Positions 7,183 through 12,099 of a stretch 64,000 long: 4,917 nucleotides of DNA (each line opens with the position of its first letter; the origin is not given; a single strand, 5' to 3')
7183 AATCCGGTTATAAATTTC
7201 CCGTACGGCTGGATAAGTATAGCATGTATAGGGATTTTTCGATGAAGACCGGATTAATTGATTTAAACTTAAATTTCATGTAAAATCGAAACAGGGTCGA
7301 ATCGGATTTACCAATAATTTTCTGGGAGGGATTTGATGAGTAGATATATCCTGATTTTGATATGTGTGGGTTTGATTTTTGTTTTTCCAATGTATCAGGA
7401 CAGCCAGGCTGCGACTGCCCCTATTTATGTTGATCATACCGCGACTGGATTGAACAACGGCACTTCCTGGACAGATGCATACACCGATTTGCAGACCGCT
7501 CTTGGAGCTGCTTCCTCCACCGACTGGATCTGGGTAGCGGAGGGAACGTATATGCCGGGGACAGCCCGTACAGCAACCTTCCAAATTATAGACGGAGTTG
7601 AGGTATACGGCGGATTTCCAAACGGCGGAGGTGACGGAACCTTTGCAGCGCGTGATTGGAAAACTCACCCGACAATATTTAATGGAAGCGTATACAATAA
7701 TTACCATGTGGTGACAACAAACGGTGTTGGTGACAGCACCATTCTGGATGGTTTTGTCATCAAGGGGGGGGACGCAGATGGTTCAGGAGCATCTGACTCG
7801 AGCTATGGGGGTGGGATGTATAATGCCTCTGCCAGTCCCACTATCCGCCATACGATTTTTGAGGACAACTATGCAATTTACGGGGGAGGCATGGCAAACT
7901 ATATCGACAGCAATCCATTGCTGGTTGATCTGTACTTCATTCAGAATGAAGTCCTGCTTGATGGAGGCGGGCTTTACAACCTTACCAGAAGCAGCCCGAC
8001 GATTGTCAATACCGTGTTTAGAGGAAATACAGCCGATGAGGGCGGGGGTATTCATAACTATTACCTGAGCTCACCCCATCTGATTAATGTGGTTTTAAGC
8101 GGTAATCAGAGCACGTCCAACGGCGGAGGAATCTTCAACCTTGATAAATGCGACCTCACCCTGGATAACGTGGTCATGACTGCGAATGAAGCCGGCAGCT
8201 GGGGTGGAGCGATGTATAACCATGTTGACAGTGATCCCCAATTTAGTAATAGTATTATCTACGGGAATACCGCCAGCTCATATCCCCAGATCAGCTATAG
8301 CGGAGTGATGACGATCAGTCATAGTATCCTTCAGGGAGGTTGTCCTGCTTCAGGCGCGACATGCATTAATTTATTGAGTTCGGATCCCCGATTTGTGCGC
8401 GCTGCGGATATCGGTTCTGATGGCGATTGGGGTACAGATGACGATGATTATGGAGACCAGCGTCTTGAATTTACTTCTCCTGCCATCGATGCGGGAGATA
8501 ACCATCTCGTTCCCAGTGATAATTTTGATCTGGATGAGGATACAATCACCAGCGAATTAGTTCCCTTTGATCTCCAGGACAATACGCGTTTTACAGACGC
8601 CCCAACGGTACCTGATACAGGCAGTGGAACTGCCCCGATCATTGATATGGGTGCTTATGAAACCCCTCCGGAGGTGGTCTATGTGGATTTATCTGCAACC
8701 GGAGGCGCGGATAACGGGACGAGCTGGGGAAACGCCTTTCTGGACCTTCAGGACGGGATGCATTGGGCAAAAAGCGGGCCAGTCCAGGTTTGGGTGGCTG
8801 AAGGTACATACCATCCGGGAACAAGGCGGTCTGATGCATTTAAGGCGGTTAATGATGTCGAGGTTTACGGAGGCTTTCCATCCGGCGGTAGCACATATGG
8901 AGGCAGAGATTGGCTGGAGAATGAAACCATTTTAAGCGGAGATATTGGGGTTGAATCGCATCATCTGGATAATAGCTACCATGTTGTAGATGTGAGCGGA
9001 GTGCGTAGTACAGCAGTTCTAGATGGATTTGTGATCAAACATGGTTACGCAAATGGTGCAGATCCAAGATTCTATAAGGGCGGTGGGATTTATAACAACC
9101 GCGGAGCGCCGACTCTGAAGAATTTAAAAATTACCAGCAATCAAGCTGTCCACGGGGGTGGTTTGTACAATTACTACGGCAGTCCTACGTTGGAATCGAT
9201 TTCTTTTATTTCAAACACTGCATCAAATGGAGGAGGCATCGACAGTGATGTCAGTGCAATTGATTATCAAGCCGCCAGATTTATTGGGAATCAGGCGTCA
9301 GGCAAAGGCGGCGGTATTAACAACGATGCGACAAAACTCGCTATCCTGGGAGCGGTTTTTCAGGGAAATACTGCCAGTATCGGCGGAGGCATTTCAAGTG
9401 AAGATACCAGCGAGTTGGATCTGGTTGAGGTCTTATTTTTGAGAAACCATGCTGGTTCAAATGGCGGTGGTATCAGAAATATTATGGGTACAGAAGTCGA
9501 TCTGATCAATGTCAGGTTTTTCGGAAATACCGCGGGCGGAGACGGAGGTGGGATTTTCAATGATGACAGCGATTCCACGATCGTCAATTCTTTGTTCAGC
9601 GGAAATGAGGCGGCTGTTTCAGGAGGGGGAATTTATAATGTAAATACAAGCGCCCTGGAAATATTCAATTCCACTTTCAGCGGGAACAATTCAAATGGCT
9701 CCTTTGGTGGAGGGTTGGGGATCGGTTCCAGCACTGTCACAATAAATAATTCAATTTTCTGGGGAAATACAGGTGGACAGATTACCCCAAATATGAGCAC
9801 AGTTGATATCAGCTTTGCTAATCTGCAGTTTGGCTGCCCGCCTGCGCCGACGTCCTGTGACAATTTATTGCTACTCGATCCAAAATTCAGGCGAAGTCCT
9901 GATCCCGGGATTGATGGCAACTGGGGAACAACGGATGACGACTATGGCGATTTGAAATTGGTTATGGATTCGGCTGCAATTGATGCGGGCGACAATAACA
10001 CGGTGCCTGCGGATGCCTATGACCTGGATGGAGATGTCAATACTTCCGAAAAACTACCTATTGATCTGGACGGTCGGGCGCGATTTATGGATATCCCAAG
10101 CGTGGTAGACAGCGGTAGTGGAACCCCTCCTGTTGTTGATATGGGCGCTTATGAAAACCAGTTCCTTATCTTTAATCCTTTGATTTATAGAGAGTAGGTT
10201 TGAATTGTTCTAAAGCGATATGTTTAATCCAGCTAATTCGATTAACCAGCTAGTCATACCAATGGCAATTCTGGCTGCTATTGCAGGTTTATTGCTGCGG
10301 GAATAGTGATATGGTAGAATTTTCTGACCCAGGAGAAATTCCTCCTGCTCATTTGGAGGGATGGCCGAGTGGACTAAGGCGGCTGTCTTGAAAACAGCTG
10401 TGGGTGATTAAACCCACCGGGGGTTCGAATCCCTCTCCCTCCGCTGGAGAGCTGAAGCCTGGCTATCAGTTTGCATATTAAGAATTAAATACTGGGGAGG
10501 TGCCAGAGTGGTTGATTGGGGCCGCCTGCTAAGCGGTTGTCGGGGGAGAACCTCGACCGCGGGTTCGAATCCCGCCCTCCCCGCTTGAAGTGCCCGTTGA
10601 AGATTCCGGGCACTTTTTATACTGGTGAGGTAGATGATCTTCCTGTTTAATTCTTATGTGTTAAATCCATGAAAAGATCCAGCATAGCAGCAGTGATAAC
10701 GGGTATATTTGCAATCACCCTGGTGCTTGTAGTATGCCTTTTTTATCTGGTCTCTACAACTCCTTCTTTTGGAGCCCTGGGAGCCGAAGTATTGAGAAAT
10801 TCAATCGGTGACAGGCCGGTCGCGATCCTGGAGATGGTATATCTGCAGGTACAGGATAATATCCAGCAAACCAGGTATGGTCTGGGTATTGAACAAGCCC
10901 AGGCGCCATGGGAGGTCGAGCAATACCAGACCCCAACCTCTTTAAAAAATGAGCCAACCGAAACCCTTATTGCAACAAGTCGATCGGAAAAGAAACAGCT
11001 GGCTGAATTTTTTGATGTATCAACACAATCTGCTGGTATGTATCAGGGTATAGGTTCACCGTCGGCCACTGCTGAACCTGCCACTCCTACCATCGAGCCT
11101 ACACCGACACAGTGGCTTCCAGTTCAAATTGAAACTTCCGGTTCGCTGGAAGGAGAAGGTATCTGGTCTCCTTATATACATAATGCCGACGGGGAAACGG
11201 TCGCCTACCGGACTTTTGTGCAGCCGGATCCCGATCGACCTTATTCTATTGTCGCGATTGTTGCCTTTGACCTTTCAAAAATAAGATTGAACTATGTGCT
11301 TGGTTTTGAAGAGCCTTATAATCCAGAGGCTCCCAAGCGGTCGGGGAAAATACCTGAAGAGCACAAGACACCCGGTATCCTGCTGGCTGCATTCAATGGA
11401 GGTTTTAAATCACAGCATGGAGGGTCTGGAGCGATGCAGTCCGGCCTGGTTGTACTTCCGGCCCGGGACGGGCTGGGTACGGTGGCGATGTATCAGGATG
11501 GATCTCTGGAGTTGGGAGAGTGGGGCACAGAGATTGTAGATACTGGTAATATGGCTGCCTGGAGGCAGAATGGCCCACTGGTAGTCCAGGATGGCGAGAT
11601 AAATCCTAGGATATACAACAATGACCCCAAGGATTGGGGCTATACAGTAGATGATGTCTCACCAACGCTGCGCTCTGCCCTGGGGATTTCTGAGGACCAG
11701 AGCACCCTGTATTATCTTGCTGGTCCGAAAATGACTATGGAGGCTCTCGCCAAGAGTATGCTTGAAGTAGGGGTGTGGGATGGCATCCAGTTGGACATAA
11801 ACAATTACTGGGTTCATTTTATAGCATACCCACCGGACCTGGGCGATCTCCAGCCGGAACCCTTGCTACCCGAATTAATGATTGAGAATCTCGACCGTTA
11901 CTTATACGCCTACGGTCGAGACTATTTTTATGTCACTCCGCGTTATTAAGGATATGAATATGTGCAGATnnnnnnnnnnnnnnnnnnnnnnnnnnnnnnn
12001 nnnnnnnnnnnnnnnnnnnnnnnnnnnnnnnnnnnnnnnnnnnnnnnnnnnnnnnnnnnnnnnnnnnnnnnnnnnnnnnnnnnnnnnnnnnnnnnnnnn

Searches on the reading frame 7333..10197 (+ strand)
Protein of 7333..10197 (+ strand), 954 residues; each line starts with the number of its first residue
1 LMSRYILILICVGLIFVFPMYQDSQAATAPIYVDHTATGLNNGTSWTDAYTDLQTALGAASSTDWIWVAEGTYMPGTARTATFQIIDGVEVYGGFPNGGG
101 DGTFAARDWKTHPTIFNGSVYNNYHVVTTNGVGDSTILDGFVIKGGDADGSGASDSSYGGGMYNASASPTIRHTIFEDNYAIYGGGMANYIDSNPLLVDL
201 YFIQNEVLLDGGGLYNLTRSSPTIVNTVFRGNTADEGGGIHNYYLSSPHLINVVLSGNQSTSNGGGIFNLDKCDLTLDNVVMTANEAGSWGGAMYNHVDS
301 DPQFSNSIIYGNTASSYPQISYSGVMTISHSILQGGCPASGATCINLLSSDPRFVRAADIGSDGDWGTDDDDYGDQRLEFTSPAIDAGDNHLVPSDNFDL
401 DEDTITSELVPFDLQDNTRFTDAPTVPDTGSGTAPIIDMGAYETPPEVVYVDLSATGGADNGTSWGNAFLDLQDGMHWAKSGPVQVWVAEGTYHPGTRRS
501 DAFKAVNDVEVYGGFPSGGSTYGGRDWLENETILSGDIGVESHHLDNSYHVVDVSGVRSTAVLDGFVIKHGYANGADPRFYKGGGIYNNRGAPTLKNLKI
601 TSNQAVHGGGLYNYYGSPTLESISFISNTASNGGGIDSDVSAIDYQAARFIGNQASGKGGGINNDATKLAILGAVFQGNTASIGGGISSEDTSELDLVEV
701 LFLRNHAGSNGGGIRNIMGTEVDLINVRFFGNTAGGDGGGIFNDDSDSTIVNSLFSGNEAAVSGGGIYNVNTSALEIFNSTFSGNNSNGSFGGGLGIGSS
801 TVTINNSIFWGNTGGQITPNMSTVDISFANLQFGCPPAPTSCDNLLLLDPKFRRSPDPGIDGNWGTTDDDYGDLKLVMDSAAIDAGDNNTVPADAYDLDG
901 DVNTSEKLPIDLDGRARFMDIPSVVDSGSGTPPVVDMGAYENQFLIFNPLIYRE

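Call 36: search_protein_families(library=pfam, proteins=[window:7333-10197:+], max_evalue=0.00001)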
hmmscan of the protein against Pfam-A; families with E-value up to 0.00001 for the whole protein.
window:7333-10197:+ (954 aa): 1 family
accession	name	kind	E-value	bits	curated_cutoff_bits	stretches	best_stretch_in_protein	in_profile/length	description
PF02415.23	Chlam_PMP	-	6.6e-15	54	20.6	0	752-769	1-18/19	Chlamydia polymorphic membrane protein (Chlamydia_PMP) repeat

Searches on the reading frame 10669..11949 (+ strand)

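Call 36: search_protein_families(library=pfam, proteins=[window:10669-11949:+], max_evalue=0.00001)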
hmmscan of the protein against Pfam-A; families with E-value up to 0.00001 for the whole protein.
window:10669-11949:+ (426 aa): 1 family
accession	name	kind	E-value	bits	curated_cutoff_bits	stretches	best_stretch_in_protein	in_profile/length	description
PF09992.14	NAGPA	-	1.5e-07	32.2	25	1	240-376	5-137/169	Phosphodiester glycosidase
